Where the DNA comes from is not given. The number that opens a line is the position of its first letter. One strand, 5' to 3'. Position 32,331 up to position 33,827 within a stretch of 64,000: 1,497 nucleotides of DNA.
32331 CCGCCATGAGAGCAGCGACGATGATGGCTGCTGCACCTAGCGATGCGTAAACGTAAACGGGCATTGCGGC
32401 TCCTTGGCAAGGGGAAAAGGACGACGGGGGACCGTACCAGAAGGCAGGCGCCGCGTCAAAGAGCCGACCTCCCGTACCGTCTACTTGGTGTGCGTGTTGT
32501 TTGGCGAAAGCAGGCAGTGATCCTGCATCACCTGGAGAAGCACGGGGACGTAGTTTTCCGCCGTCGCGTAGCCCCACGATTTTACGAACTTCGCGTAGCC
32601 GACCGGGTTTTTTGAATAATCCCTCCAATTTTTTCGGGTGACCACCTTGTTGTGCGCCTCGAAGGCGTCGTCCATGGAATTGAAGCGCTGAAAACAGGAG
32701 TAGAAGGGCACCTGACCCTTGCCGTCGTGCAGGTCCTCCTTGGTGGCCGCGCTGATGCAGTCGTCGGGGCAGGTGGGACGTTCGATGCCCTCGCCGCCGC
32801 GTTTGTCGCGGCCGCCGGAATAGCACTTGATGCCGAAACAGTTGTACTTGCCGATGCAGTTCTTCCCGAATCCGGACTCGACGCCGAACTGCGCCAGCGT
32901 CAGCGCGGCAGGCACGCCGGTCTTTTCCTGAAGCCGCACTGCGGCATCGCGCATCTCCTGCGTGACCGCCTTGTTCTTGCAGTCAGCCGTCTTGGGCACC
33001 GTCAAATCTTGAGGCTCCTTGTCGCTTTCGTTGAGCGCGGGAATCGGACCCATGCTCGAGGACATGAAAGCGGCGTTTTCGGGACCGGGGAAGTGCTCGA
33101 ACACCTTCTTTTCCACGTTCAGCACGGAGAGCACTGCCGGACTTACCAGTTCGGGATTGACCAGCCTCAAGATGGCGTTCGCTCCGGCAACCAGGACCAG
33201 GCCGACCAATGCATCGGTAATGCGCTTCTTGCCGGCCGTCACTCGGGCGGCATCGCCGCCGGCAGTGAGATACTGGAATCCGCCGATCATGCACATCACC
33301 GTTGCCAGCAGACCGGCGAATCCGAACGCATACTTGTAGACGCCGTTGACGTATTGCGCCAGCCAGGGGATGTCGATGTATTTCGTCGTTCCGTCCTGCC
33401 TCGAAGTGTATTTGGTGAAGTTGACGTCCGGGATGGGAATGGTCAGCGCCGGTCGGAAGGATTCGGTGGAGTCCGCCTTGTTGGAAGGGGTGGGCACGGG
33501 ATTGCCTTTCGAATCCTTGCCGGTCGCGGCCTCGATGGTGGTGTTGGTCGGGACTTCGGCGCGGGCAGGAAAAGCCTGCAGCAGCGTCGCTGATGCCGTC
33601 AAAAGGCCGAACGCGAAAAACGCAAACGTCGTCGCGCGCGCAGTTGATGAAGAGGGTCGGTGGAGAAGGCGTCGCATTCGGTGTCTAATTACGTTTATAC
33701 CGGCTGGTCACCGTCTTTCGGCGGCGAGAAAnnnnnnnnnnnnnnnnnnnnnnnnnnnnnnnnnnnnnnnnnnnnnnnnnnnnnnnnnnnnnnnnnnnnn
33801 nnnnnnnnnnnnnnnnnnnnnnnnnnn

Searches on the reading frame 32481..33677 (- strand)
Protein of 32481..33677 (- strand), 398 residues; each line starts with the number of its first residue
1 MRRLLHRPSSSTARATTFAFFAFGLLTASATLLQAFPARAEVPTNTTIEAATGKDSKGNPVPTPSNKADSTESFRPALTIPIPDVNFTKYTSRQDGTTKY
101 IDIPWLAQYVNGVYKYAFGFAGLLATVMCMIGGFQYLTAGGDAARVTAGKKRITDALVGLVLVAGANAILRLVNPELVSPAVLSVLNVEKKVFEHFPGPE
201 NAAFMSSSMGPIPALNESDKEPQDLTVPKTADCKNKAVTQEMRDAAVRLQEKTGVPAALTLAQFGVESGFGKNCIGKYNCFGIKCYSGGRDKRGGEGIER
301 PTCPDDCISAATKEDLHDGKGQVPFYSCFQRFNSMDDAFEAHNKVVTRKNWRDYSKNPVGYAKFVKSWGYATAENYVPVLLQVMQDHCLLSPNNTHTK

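Call 69: search_protein_families(library=ncbifam, proteins=[window:32481-33677:-], max_evalue=0.00001)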
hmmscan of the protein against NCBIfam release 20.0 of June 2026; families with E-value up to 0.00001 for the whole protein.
window:32481-33677:- (398 aa): 2 families
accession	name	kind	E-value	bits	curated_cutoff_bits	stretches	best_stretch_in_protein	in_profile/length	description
NF038016.1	sporang_Gsm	equivalog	4.4e-15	55.9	240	1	228-389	157-312/316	sporangiospore maturation cell wall hydrolase GsmA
TIGR02541.1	flagell_FlgJ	equivalog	1.4e-07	31.7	193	1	222-386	135-292/294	flagellar assembly peptidoglycan hydrolase FlgJ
